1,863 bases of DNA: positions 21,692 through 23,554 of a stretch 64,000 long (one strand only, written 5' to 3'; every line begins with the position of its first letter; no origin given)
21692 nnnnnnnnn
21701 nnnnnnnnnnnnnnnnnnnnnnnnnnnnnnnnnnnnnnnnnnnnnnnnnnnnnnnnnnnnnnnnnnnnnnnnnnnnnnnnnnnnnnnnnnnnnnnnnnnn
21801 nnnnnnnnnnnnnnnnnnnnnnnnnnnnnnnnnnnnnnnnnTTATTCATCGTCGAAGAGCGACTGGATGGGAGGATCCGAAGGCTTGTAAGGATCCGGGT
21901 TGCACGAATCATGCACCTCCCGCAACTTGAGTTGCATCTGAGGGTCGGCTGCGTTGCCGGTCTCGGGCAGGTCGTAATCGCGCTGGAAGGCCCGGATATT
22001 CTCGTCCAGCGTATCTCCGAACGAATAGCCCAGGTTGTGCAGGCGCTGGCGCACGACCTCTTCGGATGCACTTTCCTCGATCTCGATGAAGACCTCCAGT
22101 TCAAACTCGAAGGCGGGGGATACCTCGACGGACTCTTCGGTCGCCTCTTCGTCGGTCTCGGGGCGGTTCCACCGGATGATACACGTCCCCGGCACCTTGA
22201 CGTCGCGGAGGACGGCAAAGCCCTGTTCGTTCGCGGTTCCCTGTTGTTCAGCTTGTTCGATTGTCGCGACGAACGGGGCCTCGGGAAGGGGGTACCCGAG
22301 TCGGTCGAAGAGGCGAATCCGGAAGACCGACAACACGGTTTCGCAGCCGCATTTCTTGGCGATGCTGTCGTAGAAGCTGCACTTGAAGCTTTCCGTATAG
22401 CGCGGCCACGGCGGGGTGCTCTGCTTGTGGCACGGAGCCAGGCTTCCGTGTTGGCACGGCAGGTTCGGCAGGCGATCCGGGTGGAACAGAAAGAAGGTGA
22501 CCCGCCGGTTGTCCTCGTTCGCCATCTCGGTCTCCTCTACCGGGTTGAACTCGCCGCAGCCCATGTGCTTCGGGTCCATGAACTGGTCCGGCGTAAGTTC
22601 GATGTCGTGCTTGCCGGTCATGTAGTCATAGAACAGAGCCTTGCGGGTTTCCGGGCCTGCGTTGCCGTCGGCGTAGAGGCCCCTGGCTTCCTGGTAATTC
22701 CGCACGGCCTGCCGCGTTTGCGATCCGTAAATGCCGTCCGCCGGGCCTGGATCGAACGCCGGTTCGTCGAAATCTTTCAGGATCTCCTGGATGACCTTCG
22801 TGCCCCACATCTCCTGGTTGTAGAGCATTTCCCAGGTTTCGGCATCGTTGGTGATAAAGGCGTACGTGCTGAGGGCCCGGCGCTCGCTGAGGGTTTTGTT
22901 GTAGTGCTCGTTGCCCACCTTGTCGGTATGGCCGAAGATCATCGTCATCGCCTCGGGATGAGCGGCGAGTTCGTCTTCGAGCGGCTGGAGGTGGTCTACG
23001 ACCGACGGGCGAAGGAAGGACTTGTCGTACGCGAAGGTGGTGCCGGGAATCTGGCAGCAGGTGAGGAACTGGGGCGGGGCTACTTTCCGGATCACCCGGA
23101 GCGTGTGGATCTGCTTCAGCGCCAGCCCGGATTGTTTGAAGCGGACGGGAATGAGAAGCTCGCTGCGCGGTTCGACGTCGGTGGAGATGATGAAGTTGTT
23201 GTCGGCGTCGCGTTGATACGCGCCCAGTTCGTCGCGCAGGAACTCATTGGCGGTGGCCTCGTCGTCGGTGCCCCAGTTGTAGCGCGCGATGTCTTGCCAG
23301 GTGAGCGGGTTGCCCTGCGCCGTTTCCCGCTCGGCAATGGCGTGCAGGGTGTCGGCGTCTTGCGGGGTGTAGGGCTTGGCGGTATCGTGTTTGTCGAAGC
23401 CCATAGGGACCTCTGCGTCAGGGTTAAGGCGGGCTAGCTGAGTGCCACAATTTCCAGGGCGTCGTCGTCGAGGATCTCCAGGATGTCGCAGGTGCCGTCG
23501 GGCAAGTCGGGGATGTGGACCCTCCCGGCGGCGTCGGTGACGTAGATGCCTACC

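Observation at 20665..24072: Lower-GC three-gene cassette: small beta-sandwich protein, signal-less LysM/OmpA/PG-binding protein and GxSxG hydrolase-like protein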

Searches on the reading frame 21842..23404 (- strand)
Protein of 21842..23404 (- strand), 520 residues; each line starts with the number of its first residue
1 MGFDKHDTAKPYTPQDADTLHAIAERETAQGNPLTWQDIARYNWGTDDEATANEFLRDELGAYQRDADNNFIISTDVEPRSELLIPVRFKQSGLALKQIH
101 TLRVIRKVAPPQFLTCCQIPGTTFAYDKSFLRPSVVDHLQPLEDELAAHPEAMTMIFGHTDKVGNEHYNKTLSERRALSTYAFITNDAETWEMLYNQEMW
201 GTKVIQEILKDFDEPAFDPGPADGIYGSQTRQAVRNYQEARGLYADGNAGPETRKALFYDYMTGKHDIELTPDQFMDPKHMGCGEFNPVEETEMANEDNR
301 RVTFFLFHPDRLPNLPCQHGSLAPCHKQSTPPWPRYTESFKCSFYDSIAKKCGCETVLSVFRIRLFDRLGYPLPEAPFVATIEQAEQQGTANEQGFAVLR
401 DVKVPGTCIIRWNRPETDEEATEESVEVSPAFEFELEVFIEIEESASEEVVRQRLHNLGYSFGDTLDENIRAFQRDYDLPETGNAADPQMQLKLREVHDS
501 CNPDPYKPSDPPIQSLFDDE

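Call 3: search_protein_families(library=pfam, proteins=[window:21842-23404:-], max_evalue=1)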
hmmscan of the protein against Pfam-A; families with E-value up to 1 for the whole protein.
window:21842-23404:- (520 aa): 4 families
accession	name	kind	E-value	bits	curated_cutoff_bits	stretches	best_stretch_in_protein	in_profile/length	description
PF01471.23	PG_binding_1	-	1.3e-20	73.8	23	2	204-257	7-57/57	Putative peptidoglycan binding domain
PF00691.25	OmpA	-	3.8e-07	30.8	27.2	1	123-186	1-66/98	OmpA family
PF09374.15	PG_binding_3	-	0.00064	20.3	24.6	1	203-237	4-36/76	Predicted Peptidoglycan domain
PF18330.7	Lig_C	-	0.13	12.7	25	1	439-480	23-64/125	Ligase Pab1020 C-terminal region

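Call 4: search_protein_families(library=ncbifam, proteins=[window:21842-23404:-], max_evalue=1)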
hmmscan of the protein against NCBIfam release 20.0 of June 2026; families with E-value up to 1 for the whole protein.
window:21842-23404:- (520 aa): 24 families
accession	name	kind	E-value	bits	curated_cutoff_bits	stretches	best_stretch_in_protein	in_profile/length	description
NF053611.1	YiaD_Gzip_OmpA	equivalog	5.4e-13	49.1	175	1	122-185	104-167/206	YiaD family glycine zipper/OmpA-like lipoprotein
NF053612.1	anchor_PA1041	equivalog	5.9e-11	42.8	250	1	93-186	103-197/236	PA1041 family peptidoglycan-binding anchor lipoprotein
NF053613.1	OMP_toxin_LptF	equivalog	2.1e-08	34.2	400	1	123-181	144-202/256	lipotoxin F family OmpA-related lipoprotein LptF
TIGR02869.1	spore_SleB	equivalog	6e-08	32.8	236.5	1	197-260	9-71/201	spore cortex-lytic enzyme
NF053585.1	OMP_LP_YfiB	equivalog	9.9e-08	32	128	1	124-179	60-115/163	outer membrane lipoprotein YfiB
TIGR02802.1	Pal_lipo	equivalog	2e-07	31.1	125.35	1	124-185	4-65/104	peptidoglycan-associated lipoprotein Pal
NF045787.1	OmpABordt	equivalog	2.6e-07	30.5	200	1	122-185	87-150/194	outer membrane protein OmpA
NF052335.1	PdgHdaseHSB129560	equivalog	7.2e-07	28.8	500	1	214-267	218-271/330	peptidoglycan hydrolase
NF008071.1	PRK10808.1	equivalog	4e-06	26.4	277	1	123-183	234-296/358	porin OmpA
NF052336.1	PdgHdaseHSB100310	equivalog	4.4e-06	26.3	500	1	221-260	210-249/316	peptidoglycan hydrolase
NF052230.1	T9SS_PorE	exception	7.5e-06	24.5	600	1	124-185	519-580/648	PorE family type IX secretion system protein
NF053607.1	CHU_0125_OmpA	equivalog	7.9e-05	21.3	620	1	124-185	535-596/639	CHU_0125 family OmpA-like outer membrane integrity protein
NF033763.1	exchanger_TraB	exception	0.00017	19.7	700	1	123-192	395-465/522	outer membrane exchange protein TraB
NF052377.1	lmo1851_S41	exception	0.00018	20.4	725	1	181-257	372-445/468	lmo1851 family serine protease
TIGR03979.1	His_Ser_Rich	equivalog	0.0032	17.5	121.65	1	217-256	146-185/190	His-Xaa-Ser repeat protein HxsA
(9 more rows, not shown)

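Call 6: search_protein_families(library=padloc, proteins=[window:21842-23404:-], max_evalue=1)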
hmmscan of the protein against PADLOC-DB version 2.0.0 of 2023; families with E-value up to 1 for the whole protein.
window:21842-23404:- (520 aa): 4 families
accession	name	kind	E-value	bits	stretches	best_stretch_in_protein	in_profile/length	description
PDLC00609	ZorB1|ZorB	-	1.7e-06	25.8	1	155-189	137-171/232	MotB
PDLC00612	ZorB1|ZorB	-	1.8e-06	25.7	1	155-196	188-229/293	MotB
PDLC00610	ZorB1|ZorB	-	0.01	13.4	1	155-197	151-198/254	MotB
PDLC00608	ZorB1|ZorB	-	0.02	12.2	1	156-194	140-182/243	MotB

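Call 7: search_protein_families(library=phrogs, proteins=[window:21842-23404:-], max_evalue=1)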
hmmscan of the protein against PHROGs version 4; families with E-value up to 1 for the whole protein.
window:21842-23404:- (520 aa): 11 families
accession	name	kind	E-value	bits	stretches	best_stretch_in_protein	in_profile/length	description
phrog_7897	-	unknown function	4e-10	40.6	1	124-181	220-277/327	-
phrog_2649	-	lysis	1.2e-08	36.1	1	203-257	185-235/261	endolysin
phrog_1493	-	lysis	1.1e-07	32.3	1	218-258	266-306/394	endolysin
phrog_1224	-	head and packaging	1.4e-07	32.2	1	222-258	29-65/438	endolysin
phrog_1512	-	lysis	8.2e-06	27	1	201-259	186-245/314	endolysin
phrog_17214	-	lysis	3.1e-05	24.8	1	222-258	274-313/322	endolysin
phrog_6707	-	lysis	0.002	18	1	205-260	191-245/311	endolysin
phrog_23452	-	unknown function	0.0024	19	1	222-248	86-112/135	-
phrog_16428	-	lysis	0.014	15.1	1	221-257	482-518/520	endolysin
phrog_880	-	lysis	0.23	11.8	1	188-257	362-431/435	endolysin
phrog_14712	-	moron, auxiliary metabolic gene and host takeover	0.29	11.2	1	232-258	193-219/322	chitinase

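Call 19: find_homologous_proteins(query=window:21842-23404:-)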
Query window:21842-23404:- (520 aa): 154 proteins with E <= 0.001 among 6749 candidates; the best 120 are listed.
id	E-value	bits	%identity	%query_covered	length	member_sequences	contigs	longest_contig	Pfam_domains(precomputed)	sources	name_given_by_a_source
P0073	0.0e+0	1227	100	100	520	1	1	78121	PF00691.26,PF01471.24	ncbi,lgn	ncbi:MAG: peptidoglycan-binding protein [Rhodothermales bacterium]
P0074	1.5e-209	715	62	96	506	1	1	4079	PF00691.26,PF01471.24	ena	-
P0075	4.0e-200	684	60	96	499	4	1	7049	PF00691.26,PF01471.24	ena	-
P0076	1.4e-198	679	61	96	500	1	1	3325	PF00691.26,PF01471.24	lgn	-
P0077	1.2e-188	646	58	96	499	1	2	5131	PF00691.26,PF01471.24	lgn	-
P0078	5.9e-178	611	52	78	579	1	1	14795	PF00691.26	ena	-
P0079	1.6e-172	593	54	96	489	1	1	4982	PF00691.26,PF01471.24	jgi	jgi:outer membrane protein OmpA-like peptidoglycan-associated protein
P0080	5.3e-165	568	53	96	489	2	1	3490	PF00691.26,PF01471.24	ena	-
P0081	4.6e-164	565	67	68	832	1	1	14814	PF00691.26,PF01471.24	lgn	-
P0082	8.3e-162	558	60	78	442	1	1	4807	PF00691.26,PF01471.24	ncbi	-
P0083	4.7e-161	555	60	78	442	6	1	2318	PF00691.26,PF01471.24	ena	-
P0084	9.9e-159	548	64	72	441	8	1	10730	PF00691.26,PF01471.24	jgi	jgi:hypothetical protein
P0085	4.6e-158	545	65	68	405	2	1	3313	PF00691.26,PF01471.24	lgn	-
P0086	1.1e-157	544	64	71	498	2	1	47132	PF00691.26,PF01471.24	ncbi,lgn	-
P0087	8.1e-156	538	63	68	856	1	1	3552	PF00691.26,PF01471.24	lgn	-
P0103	5.8e-147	509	57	78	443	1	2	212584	PF00691.26,PF01471.24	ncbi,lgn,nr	ncbi:MAG: OmpA family protein [candidate division Zixibacteria bacterium]|nr:OmpA family protein [ca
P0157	2.8e-120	421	45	93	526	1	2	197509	PF00691.26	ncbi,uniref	ncbi:OmpA family protein [Luteimonas salinilitoris]|uniref:OmpA family protein n=1 Tax=Luteimonas sa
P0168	2.3e-113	398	52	68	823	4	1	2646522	PF00691.26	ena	-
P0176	1.3e-101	359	49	63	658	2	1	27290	PF00691.26,PF01476.27,PF01471.24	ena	-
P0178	3.8e-100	354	40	95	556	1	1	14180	PF00691.26,PF01476.27,PF01471.24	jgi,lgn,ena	-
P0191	5.5e-90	321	47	66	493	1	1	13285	PF00691.26,PF01476.27,PF01471.24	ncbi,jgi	jgi:outer membrane protein OmpA-like peptidoglycan-associated protein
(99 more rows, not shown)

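Call 21: find_encoding_contigs(protein=P0157, flank=10000, max_places=1)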
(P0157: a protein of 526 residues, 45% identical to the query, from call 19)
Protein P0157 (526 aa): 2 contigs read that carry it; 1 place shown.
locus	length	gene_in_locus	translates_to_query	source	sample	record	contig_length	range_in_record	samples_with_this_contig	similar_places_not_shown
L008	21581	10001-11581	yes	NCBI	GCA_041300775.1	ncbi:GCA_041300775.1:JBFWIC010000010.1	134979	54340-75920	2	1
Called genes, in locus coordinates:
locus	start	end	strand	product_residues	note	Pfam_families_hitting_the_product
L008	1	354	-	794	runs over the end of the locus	PF07715:Plug, PF00593:TonB_dep_Rec_b-barrel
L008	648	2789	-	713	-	PF16655:PhoD_N, PF09423:PhoD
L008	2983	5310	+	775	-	PF07715:Plug, PF00593:TonB_dep_Rec_b-barrel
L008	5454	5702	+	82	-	-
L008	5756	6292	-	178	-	-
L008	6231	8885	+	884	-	PF17900:Peptidase_M1_N, PF01433:Peptidase_M1, PF11838:ERAP1_C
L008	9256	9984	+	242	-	PF13620:CarboxypepD_reg (faint), PF17802:SpaA (weak)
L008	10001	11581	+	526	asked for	PF00691:OmpA (weak)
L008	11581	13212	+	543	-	PF01510:Amidase_2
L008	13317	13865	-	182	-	PF13671:AAA_33, PF13238:AAA_18 (faint)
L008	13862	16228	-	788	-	PF06165:GH94_b-supersand, PF17167:Glyco_hydro_94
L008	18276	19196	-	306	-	PF17851:GH43_C2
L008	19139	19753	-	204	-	PF04616:Glyco_hydro_43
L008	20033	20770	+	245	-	PF05988:DUF899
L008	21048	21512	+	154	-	PF00165:HTH_AraC (weak), PF12833:HTH_18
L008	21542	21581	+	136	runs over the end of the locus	PF00903:Glyoxalase, PF12681:Glyoxalase_2 (faint)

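Call 22: find_encoding_contigs(protein=P0103, flank=10000, max_places=1)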
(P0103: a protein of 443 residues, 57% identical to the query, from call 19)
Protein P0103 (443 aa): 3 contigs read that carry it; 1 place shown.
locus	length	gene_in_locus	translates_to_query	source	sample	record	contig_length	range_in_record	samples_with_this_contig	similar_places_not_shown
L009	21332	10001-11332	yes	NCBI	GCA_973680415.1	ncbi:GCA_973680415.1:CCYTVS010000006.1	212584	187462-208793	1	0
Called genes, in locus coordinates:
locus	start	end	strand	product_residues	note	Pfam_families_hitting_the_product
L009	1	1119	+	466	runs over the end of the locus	PF21799:MurD-like_N, PF08245:Mur_ligase_M, PF02875:Mur_ligase_C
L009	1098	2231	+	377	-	PF01098:FTSW_RODA_SPOVE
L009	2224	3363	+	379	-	PF03033:Glyco_transf_28, PF04101:Glyco_tran_28_C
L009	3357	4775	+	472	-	PF01225:Mur_ligase, PF08245:Mur_ligase_M, PF02875:Mur_ligase_C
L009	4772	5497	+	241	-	PF08478:POTRA_1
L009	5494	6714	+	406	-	PF02491:SHS2_FTSA, PF06723:MreB_Mbl (weak), PF11104:PilM_2 (faint), PF14450:FtsA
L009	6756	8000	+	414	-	PF00091:Tubulin, PF12327:FtsZ_C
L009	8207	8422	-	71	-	PF00830:Ribosomal_L28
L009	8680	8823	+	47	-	-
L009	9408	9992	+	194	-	PF17802:SpaA (weak), PF13620:CarboxypepD_reg (weak)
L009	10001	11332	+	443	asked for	PF00691:OmpA, PF01471:PG_binding_1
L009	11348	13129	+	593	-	-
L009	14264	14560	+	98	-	-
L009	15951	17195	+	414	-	-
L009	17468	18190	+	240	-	-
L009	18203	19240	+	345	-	-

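Call 23: find_encoding_contigs(protein=P0168, flank=10000, max_places=1)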
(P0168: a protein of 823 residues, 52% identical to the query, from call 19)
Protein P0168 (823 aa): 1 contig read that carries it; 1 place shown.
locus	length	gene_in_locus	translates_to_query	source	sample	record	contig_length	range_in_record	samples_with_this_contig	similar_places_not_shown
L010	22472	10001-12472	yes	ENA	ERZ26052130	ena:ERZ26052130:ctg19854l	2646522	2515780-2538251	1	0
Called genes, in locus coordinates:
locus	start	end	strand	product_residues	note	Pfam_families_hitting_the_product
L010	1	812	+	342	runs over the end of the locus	PF00356:LacI, PF13407:Peripla_BP_4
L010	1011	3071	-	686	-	PF00724:Oxidored_FMN, PF07992:Pyr_redox_2 (weak), PF00070:Pyr_redox (faint), PF03486:HI0933_like (weak), PF13450:NAD_binding_8 (weak)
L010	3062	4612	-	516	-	PF06253:MTTB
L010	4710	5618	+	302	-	PF00126:HTH_1, PF03466:LysR_substrate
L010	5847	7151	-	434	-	PF06808:DctM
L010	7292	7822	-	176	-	PF04290:DctQ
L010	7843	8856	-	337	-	PF03480:DctP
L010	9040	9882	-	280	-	-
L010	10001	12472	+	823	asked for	PF00691:OmpA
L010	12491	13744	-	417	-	PF04542:Sigma70_r2 (weak), PF20239:DUF6596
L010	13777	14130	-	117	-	PF03795:YCII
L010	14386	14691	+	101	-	-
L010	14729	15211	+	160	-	PF05618:RimB-like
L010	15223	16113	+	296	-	PF18030:Rimk_N, PF14397:ATPgrasp_ST (faint), PF02655:ATP-grasp_3, PF08443:RimK, PF02955:GSH-S_ATP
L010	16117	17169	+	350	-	PF24827:AstE_AspA_cat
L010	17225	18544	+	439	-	PF21088:MS_channel_1st (weak), PF00924:MS_channel_2nd, PF21082:MS_channel_3rd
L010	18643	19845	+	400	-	PF24521:Ank_KRIT1 (faint), PF13606:Ank_3 (faint), PF13637:Ank_4 (faint), PF13857:Ank_5 (faint), PF12796:Ank_2, PF00023:Ank (weak), PF12796:Ank_2 (weak)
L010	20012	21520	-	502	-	PF00884:Sulfatase, PF01663:Phosphodiest (faint), PF16347:SGSH_C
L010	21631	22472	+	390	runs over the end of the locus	PF00211:Guanylate_cyc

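Call 33: search_protein_families(library=pfam, proteins=[L008:11581-13212:+, L009:11348-13129:+, L010:11066-12472:+], max_evalue=0.1)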
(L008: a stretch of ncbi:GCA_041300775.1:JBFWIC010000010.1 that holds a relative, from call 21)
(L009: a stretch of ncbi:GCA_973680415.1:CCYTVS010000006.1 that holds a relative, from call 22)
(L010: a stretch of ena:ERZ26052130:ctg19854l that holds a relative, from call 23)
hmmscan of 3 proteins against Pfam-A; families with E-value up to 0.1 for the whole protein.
L008:11581-13212:+ (543 aa): 2 families
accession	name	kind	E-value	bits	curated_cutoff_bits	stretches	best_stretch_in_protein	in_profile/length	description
PF01510.30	Amidase_2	-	1.9e-12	48.1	26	1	217-362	4-120/131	N-acetylmuramoyl-L-alanine amidase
PF01471.23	PG_binding_1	-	0.0059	17.2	23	1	445-503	4-44/57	Putative peptidoglycan binding domain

L009:11348-13129:+ (593 aa): 7 families
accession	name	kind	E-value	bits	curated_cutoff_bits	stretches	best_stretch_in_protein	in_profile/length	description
PF13583.11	Reprolysin_4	-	0.00027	21.1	22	1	450-490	136-176/203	Metallo-peptidase family M12B Reprolysin-like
PF16313.11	DUF4953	-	0.00095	18.9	24.2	1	450-467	14-31/316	Met-zincin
PF00413.30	Peptidase_M10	-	0.0029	17.9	24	1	445-466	104-125/159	Matrixin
PF13688.12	Reprolysin_5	-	0.004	17.9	27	1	446-492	138-189/196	Metallo-peptidase family M12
PF13582.12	Reprolysin_3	-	0.0049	17.8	22.4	1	448-465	105-122/123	Metallo-peptidase family M12B Reprolysin-like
PF13574.12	Reprolysin_2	-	0.027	14.8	27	1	428-470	103-146/195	Metallo-peptidase family M12B Reprolysin-like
PF01400.30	Astacin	-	0.093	12.8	22.5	0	451-466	80-95/189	Astacin (Peptidase family M12A)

L010:11066-12472:+ (468 aa): 2 families
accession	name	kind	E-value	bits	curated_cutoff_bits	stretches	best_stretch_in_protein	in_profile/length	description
PF16313.11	DUF4953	-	0.0017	18.1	24.2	1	380-400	9-29/316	Met-zincin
PF13582.12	Reprolysin_3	-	0.07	14.1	22.4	0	381-398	103-120/123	Metallo-peptidase family M12B Reprolysin-like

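Call 71: find_encoding_contigs(protein=P0075, flank=8000, max_places=2)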
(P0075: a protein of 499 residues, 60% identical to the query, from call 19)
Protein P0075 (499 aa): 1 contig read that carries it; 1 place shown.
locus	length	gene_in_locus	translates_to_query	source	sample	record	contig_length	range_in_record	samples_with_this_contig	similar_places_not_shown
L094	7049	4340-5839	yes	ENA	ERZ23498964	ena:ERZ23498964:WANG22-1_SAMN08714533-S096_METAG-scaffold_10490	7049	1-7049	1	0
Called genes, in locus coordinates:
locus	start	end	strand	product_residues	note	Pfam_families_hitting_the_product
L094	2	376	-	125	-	?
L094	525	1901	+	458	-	PF00675:Peptidase_M16, PF05193:Peptidase_M16_C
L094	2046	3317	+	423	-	PF00675:Peptidase_M16 (weak), PF05193:Peptidase_M16_C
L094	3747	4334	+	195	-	PF13620:CarboxypepD_reg (weak)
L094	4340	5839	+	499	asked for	PF00691:OmpA, PF01471:PG_binding_1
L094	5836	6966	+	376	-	-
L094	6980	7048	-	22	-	?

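Call 72: find_encoding_contigs(protein=P0077, flank=8000, max_places=2)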
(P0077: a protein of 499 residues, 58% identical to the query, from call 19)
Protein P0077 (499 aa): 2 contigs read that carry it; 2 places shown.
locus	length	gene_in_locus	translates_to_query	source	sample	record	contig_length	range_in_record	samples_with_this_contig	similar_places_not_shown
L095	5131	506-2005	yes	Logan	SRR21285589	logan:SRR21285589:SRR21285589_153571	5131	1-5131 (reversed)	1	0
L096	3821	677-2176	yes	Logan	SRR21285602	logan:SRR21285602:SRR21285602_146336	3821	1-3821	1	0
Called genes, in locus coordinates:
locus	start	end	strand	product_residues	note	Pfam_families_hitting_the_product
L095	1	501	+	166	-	?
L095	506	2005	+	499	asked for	PF00691:OmpA, PF01471:PG_binding_1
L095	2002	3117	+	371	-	-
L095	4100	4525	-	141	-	PF04940:BLUF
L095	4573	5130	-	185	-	?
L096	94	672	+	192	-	PF13620:CarboxypepD_reg (faint)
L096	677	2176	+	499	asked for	PF00691:OmpA, PF01471:PG_binding_1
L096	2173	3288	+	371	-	-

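Call 76: search_solved_structures(query=L094:5836-6966:+, max_evalue=1)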
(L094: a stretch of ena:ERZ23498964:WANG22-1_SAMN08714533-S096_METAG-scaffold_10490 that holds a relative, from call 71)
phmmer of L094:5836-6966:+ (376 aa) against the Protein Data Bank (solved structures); distinct sequences matched with E-value up to 1: 0.

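Call 84: search_protein_families(library=pfam, proteins=[L094:5836-6966:+, L094:3747-4334:+], max_evalue=0.05)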
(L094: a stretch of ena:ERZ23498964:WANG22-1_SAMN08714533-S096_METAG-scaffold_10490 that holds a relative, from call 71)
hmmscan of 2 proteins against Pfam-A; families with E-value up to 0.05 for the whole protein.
L094:5836-6966:+ (376 aa): 0 families

L094:3747-4334:+ (195 aa): 3 families
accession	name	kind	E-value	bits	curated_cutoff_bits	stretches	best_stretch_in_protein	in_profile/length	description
PF13620.12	CarboxypepD_reg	-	8.3e-06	26.5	32.3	1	135-180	7-52/82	Carboxypeptidase regulatory-like domain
PF17802.7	SpaA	-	4.2e-05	24.1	23.1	1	135-184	8-60/91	Prealbumin-like fold domain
PF17210.9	SdrD_B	-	0.037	14.7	29.7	0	135-181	16-63/112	SdrD B-like domain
